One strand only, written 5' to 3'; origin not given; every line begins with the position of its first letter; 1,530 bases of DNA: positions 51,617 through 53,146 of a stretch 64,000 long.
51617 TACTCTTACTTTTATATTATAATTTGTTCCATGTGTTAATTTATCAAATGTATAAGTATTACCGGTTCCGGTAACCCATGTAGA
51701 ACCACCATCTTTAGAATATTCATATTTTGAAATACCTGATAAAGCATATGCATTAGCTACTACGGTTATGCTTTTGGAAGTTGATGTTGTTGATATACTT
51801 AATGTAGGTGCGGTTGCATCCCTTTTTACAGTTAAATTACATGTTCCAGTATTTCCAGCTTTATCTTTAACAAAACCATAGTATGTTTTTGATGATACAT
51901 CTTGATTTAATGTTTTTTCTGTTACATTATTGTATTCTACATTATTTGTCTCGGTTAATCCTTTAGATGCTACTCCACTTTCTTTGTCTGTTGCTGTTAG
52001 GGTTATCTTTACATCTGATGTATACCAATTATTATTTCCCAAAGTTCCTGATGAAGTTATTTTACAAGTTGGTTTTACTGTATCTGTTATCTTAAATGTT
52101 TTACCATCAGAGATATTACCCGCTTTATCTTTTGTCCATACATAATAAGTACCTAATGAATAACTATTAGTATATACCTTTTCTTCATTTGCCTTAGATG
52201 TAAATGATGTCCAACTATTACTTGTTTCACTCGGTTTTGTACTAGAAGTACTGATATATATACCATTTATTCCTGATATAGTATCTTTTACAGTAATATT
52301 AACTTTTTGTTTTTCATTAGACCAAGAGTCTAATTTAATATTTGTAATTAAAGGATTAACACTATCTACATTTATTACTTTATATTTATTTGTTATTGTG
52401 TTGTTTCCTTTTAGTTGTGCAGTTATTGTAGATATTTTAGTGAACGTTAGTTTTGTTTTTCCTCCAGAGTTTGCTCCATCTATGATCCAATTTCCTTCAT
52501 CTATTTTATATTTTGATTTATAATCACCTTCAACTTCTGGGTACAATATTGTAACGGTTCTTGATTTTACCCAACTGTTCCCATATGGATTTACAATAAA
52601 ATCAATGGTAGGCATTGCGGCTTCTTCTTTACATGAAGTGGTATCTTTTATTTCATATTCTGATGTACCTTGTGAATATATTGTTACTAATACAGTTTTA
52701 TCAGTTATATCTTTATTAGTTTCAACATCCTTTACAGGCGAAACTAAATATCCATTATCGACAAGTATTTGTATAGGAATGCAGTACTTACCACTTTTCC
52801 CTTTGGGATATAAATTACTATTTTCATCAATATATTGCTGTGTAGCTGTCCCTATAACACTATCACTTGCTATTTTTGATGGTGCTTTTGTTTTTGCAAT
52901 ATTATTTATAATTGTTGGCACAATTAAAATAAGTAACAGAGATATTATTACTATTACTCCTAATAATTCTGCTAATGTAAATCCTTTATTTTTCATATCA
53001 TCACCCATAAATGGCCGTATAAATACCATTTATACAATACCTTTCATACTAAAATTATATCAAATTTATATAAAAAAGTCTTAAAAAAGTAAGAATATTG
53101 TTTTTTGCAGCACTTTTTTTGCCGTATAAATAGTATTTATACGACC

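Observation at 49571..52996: Roughly 1,140-aa pilin-adhesin fusion, monocistronic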

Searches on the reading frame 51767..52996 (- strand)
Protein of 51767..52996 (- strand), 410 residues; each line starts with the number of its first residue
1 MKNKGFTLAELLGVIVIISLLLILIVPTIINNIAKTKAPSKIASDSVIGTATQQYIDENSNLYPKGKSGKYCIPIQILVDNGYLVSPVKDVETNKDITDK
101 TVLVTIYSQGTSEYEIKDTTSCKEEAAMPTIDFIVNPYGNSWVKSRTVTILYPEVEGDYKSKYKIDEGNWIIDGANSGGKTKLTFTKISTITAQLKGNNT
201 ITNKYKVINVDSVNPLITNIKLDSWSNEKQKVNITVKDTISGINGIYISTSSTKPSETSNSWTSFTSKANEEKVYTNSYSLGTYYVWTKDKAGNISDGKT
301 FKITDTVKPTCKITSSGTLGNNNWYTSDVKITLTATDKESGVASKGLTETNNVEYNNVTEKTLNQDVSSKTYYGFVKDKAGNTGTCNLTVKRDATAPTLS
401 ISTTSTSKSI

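Call 20: find_related_loci(query=A1, collection=genome_contigs, flank=10000)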
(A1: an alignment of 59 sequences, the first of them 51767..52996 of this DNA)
Query A1 (410 aa) in genome_contigs; peptide patterns used: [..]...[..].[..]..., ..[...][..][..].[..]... (x = any residue, [..] = any of these).
596 stretches matched a pattern; 346 encode a relative of the query (tblastn E <= 1e-3); the best 80 are kept; 78 distinct loci.
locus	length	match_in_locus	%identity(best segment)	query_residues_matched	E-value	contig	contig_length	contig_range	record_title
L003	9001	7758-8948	75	1-399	0e+0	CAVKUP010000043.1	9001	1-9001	bacterium isolate G02631-L1_cleanbin_000029 genome assembly, contig: Spades_G02631-L1_contig_2866, whole genome shotgun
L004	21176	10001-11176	62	4-399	9e-147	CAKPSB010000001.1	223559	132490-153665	MAG: uncultured Bacilli bacterium isolate REFINED_METABAT215_TOP10_CONTIGS_1500_ASSEMBLY_K77_MERGED__Hadza_MoBio_hadza-I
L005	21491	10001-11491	53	1-406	1e-134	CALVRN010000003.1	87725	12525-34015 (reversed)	MAG: uncultured Bacilli bacterium isolate BRZ_ID__bin45 genome assembly, contig: BRZ_ID__NODE_435_length_87725_cov_27.11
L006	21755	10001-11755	54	1-407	3e-131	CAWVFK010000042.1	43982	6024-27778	MAG: Candidatus Coprosoma sp. isolate metabat2_XCR1_HET_6734_bwa.88 MAG genome assembly, contig: k87_223056, whole genom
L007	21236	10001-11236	53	2-408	1e-124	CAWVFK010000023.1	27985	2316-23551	MAG: Candidatus Coprosoma sp. isolate metabat2_XCR1_HET_6734_bwa.88 MAG genome assembly, contig: k87_433966, whole genom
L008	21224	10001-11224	51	1-400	3e-117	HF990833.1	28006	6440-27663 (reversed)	Firmicutes bacterium CAG:822 genomic scaffold, scf8, whole genome shotgun sequence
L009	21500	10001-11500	50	1-400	4e-116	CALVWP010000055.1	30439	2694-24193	MAG: uncultured Bacilli bacterium isolate E40__bin28 genome assembly, contig: E40__k127_1371928, whole genome shotgun se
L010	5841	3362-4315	51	4-318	1e-102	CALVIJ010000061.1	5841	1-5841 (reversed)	MAG: uncultured Bacilli bacterium isolate BRZ_T__bin41 genome assembly, contig: BRZ_T__NODE_22187_length_5841_cov_3.5589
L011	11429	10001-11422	44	1-406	6e-96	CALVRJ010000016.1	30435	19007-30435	MAG: uncultured Bacilli bacterium isolate BRZ_HN__bin10 genome assembly, contig: BRZ_HN__NODE_1039_length_30435_cov_9.59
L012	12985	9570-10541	51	4-326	3e-92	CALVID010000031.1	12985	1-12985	MAG: uncultured Bacilli bacterium isolate BRZ_FF__bin53 genome assembly, contig: BRZ_FF__NODE_3669_length_12985_cov_6.56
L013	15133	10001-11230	45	1-401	3e-91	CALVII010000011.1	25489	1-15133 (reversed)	MAG: uncultured Bacilli bacterium isolate BRZ_PP__bin46 genome assembly, contig: BRZ_PP__NODE_2042_length_25489_cov_9.27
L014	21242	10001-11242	42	1-399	2e-87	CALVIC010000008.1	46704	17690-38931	MAG: uncultured Bacilli bacterium isolate BRZ_DB__bin97 genome assembly, contig: BRZ_DB__NODE_777_length_46704_cov_6.765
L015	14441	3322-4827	39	1-410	3e-83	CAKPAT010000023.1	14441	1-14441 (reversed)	MAG: uncultured Bacilli bacterium isolate REFINED_METABAT215_TOP10_CONTIGS_1500_ASSEMBLY_K77_MERGED__Hadza_MoBio_C-REDO_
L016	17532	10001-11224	44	4-408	1e-79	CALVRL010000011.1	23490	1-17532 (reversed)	MAG: uncultured Bacilli bacterium isolate BRZ_N__bin116 genome assembly, contig: BRZ_N__NODE_4988_length_23490_cov_7.423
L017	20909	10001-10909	50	4-298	1e-76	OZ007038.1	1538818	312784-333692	MAG: uncultured Bacilli bacterium isolate 6755_HET_CTRL_contig_17442_metaflye_circ MAG genome assembly, chromosome: 1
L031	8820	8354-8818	68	1-155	3e-47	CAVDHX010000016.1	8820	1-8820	Sphaerochaetaceae bacterium isolate SRR8978504_cleanbin_000001 genome assembly, contig: Spades_SRR8978504_contig_431, wh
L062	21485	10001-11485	46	215-399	3e-23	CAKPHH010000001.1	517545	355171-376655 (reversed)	MAG: uncultured Bacilli bacterium isolate REFINED_METABAT215_TOP10_CONTIGS_1500_ASSEMBLY_K77_MERGED__Hadza_MoBio_hadza-I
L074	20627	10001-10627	45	207-409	2e-20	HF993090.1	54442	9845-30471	Mycoplasma sp. CAG:956 genomic scaffold, scf26, whole genome shotgun sequence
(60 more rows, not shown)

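Call 25: search_protein_families(library=pfam, proteins=[L003:1348-3144:+, L003:3147-4217:+, L003:4218-4682:+, L003:5128-6852:+, L003:6858-7628:+, L003:4687-5019:-, L074:17149-18810:-, L074:16176-17129:+, L074:15708-16106:-, L074:19447-20553:+], max_evalue=0.001)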
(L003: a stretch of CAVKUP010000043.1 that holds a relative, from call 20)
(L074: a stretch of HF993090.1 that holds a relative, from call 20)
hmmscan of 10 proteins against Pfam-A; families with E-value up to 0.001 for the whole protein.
L003:1348-3144:+ (598 aa): 8 families
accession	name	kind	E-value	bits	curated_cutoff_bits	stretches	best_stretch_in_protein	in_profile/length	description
PF08275.17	DNAG_N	-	4.5e-35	121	26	1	148-271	2-128/128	DNA primase catalytic core, N-terminal domain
PF01807.25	Zn_ribbon_DnaG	-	7.3e-35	119.2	24.9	1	34-127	4-97/98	CHC2 zinc finger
PF13155.12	Toprim_2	-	9.3e-22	77.6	22.1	1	281-366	1-88/88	Toprim-like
PF13662.12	Toprim_4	-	8.7e-17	61.6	25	1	278-354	1-84/85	Toprim domain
PF01751.28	Toprim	-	3.4e-12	46.8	23.1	1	279-345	1-81/96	Toprim domain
PF10410.14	DnaB_bind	-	1.3e-11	45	20.6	1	385-440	1-56/56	DnaB-helicase binding domain of primase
PF13362.12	Toprim_3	-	7e-06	26.8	27.2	1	280-372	2-95/95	Toprim domain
PF06331.17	Tfb5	-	0.00035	20.9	23.5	0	525-575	10-62/67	Transcription factor TFIIH complex subunit Tfb5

L003:3147-4217:+ (356 aa): 5 families
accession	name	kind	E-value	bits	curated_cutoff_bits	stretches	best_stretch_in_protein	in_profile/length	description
PF04539.22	Sigma70_r3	-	1.5e-26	92.7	25.3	1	201-276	1-76/78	Sigma-70 region 3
PF04542.20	Sigma70_r2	-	8.2e-25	86.8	24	1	122-192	1-71/71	Sigma-70 region 2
PF04545.22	Sigma70_r4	-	1.5e-18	66.5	24.1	1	291-343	2-50/50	Sigma-70, region 4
PF03979.19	Sigma70_r1_1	-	6.9e-17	61.6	22.5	1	9-71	4-65/81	Sigma-70 factor, region 1.1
PF00140.25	Sigma70_r1_2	-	4.9e-16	58.8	22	1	84-116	1-33/34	Sigma-70 factor, region 1.2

L003:4218-4682:+ (154 aa): 2 families
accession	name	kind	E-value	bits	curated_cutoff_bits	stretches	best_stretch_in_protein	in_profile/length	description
PF12847.13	Methyltransf_18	-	7.1e-28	98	27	1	3-142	1-150/151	Methyltransferase domain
PF04816.18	TrmK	-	4.7e-22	79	27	1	20-150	1-142/205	tRNA (adenine(22)-N(1))-methyltransferase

L003:5128-6852:+ (574 aa): 1 family
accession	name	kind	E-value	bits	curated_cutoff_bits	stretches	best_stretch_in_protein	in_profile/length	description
PF00482.28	T2SSF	-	6e-49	165.6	25.2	2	237-360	1-125/125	Type II secretion system (T2SS), protein F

L003:6858-7628:+ (256 aa): 2 families
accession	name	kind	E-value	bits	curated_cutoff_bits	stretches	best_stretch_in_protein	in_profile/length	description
PF06750.18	A24_N_bact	-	1.1e-35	121.9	23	1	14-96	1-83/84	Bacterial Peptidase A24 N-terminal domain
PF01478.23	Peptidase_A24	-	7.2e-12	46.1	26.5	1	108-216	2-103/104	Type IV leader peptidase family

L003:4687-5019:- (110 aa): 1 family
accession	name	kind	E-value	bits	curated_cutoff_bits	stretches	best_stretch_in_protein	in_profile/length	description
PF14181.11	YqfQ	-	1.7e-09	38.5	27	1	15-97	39-122/166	YqfQ-like protein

L074:17149-18810:- (553 aa): 2 families
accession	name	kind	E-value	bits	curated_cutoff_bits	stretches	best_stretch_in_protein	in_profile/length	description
PF00437.27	T2SSE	-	2.6e-122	408.5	24.9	1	40-420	4-369/370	Type II/IV secretion system protein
PF13401.12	AAA_22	-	1.9e-05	25.5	27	1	178-221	5-48/130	AAA domain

L074:16176-17129:+ (317 aa): 5 families
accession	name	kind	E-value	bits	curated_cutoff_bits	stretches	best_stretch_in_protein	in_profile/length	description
PF00004.35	AAA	-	2.2e-13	51.2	21.2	1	57-187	2-124/131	ATPase family associated with various cellular activities (AAA)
PF07728.20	AAA_5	-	3.9e-07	30.6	22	1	57-133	3-75/139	AAA domain (dynein-related subfamily)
PF20030.5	bpMoxR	-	3.5e-06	26.7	27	1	29-133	8-106/205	MoxR domain in the MoxR-vWA-beta-propeller ternary systems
PF13191.12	AAA_16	-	3.3e-05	24.9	32.6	1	36-80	3-51/167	AAA ATPase domain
PF05621.17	TniB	-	0.00028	20.8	22.4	0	109-193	104-186/189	Bacterial TniB protein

L074:15708-16106:- (132 aa): 0 families

L074:19447-20553:+ (368 aa): 0 families

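Call 28: predict_structure(alignment_id=A1)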
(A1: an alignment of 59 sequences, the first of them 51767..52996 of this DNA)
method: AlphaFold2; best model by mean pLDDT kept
length: 410 residues; sequences in the alignment: 59
mean_pLDDT: 85.4   pTM: 0.62
mean pLDDT of the five models: 85.4, 85.2, 84.2, 83.5, 82.4
residues with pLDDT >= 90: 223; 70-90: 128; 50-70: 35; < 50: 24
segments of 3 or more residues with pLDDT < 50: 1-3, 27-41, 124-126, 408-410
pLDDT, mean of each block of 10 residues (from residue 1): 57 78 59 39 67 83 70 85 83 80 74 73 58 87 95 85 94 81 95 89 91 98 95 98 98 96 97 97 98 97 96 96 93 96 96 95 95 97 97 88 58
secondary structure, 60 per line:
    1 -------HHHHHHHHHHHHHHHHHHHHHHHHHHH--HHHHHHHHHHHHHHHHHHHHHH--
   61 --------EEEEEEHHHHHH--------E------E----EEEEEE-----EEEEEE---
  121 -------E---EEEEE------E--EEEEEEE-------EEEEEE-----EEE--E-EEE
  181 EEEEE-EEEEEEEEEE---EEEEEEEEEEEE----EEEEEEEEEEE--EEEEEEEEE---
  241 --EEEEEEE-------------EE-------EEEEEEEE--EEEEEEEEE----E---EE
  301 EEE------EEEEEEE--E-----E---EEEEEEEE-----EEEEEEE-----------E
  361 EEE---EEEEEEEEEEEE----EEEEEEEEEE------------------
elements in order: H8-34 H37-58 E69-74 H75-80 E101-106 E112-117 E132-136 E146-152 E160-165 E171-173 E178-185 E187-196 E200-211 E216-226 E229-237 E243-249 E272-279 E282-290 E299-303 E310-316 E329-336 E342-348 E360-363 E367-378 E383-392

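Call 31: fold_search(model_id=the predicted structure, library=pdb)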
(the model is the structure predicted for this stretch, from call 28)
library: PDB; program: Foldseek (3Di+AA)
matches with E <= 10: 1713; with E <= 0.001: 83
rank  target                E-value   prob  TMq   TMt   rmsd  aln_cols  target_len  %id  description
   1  4u4j                  1.8e-06  1.00  0.17  0.06  27.3       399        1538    8  Crystal structure of Salmonella alpha-2-macroglobulin mutant Y1175G (released 2014-09-17)
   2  9flw_A                3.0e-06  1.00  0.29  0.24  19.4       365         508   15  CryoEM structure of the fragment-6 (3571-4078) in the grappling hook protein A (GhpA) in the bacterium Aureispira sp.  (released 2024-10-16)
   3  4u48                  4.6e-06  1.00  0.17  0.06  27.0       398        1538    8  Crystal structure of Salmonella alpha-2-macroglobulin (released 2014-09-17)
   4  4rtd                  5.1e-06  0.99  0.17  0.08  40.1       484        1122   10  Escherichia coli alpha-2-macroglobulin activated by porcine elastase (released 2015-07-15)
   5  3l5j_B                1.2e-05  1.00  0.16  0.21  18.4       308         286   12  Crystal structure of FnIII domains of human GP130 (Domains 4-6) (released 2010-05-12)
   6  9fly_A                1.8e-05  1.00  0.25  0.15  20.0       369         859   12  CryoEM structure of the base (4151-5009) in the grappling hook protein A (GhpA) in the bacterium Aureispira sp. CCB-QB (released 2024-10-16)
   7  4ofy_D                1.9e-05  1.00  0.31  0.31  16.2       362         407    9  Crystal Structure of the Complex of SYG-1 D1-D2 and SYG-2 D1-D4 (released 2014-02-19)
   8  8ayh_C                2.0e-05  0.99  0.19  0.14  24.6       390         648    9  Structure of Complement C5 in Complex with small molecule inhibitor and CVF (released 2022-12-21)
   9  5irb_A                2.1e-05  1.00  0.25  0.30  10.8       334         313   14  Structural insight into host cell surface retention of a 1.5-MDa bacterial ice-binding adhesin (released 2017-07-19)
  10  5irb_B                2.2e-05  1.00  0.24  0.28  11.2       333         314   14  Structural insight into host cell surface retention of a 1.5-MDa bacterial ice-binding adhesin (released 2017-07-19)
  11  5xeq_B                2.5e-05  1.00  0.23  0.29  20.5       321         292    9  Crystal Structure of human MDGA1 and human neuroligin-2 complex (released 2017-07-12)
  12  7q62_B                2.5e-05  1.00  0.18  0.10  22.0       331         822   13  Structure of TEV cleaved A2ML1 dimer (A2ML1-TT dimer) (released 2022-04-20)
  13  3l5i                  2.6e-05  1.00  0.16  0.21  18.4       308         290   12  Crystal structure of FnIII domains of human GP130 (Domains 4-6) (released 2010-05-12)
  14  8v29_B                2.8e-05  0.99  0.16  0.12  20.3       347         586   11  Cryo-EM structure of human type I OSM receptor complex: model for full extracellular assembly (released 2024-11-20)
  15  7y8s_A                2.9e-05  1.00  0.24  0.33  18.5       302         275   13  Crystal structure of sDscam FNIII1-3 domains, isoform beta2v6 (released 2023-05-24)
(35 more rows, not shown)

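Call 71: search_protein_families(library=pfam, proteins=[L005:10001-12622:+, L004:9995-12487:+, L008:10001-11863:+], max_evalue=0.001)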
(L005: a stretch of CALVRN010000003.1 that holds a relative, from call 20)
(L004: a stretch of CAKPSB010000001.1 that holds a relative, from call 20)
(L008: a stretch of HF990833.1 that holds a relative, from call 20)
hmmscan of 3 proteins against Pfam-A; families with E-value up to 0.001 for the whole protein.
L005:10001-12622:+ (873 aa): 2 families
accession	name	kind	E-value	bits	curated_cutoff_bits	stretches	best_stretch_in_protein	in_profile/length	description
PF24893.1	DUF7743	-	5.1e-05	23.4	27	1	210-258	1-46/120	Domain of unknown function (DUF7743)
PF07963.17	N_methyl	-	0.00051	19.9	21.2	1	2-25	3-26/27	Prokaryotic N-terminal methylation motif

L004:9995-12487:+ (830 aa): 1 family
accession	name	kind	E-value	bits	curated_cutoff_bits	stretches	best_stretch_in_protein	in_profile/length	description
PF24893.1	DUF7743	-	1.2e-05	25.4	27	1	205-310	1-110/120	Domain of unknown function (DUF7743)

L008:10001-11863:+ (620 aa): 1 family
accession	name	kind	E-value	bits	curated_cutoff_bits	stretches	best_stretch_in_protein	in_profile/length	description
PF19077.6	Big_13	-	2.8e-05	25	27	0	270-309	60-101/102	Bacterial Ig-like domain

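Call 73: search_protein_families(library=pfam, alignment_id=A1, max_evalue=0.001)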
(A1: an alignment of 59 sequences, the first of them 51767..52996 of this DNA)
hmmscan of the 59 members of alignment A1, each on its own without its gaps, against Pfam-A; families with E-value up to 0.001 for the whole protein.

A. member 1, window:51767-52996:- (410 aa): 2 families
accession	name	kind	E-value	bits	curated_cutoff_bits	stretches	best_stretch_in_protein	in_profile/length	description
PF24893.1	DUF7743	-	1.2e-08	35.1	27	1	209-320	1-97/120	Domain of unknown function (DUF7743)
PF07963.17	N_methyl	-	0.00014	21.7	21.2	1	2-25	3-26/27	Prokaryotic N-terminal methylation motif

B. families by the number of members that match (of 59 scanned): 11 families
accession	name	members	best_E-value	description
PF07963.17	N_methyl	28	2.3e-05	Prokaryotic N-terminal methylation motif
PF24893.1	DUF7743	19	1.2e-08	Domain of unknown function (DUF7743)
PF19077.6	Big_13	4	2.5e-06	Bacterial Ig-like domain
PF13750.12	Big_3_3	2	0.00063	Bacterial Ig-like domain (group 3)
PF14200.12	RicinB_lectin_2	1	7.8e-25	Ricin-type beta-trefoil lectin domain-like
PF21939.1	Gp10_C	1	1.8e-21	Baseplate structural protein Gp10, C-terminal domain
PF00652.28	Ricin_B_lectin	1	1.6e-16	Ricin-type beta-trefoil lectin domain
PF09479.16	Flg_new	1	1.7e-16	Listeria-Bacteroides repeat domain (List_Bact_rpt)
PF04151.21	PPC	1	1.2e-05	Bacterial pre-peptidase C-terminal domain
PF25636.1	PBCV1_P7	1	1.3e-05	PBCV-1 P7 disulphide-bonded subdomain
PF19713.4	DUF6208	1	0.00027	Family of unknown function (DUF6208)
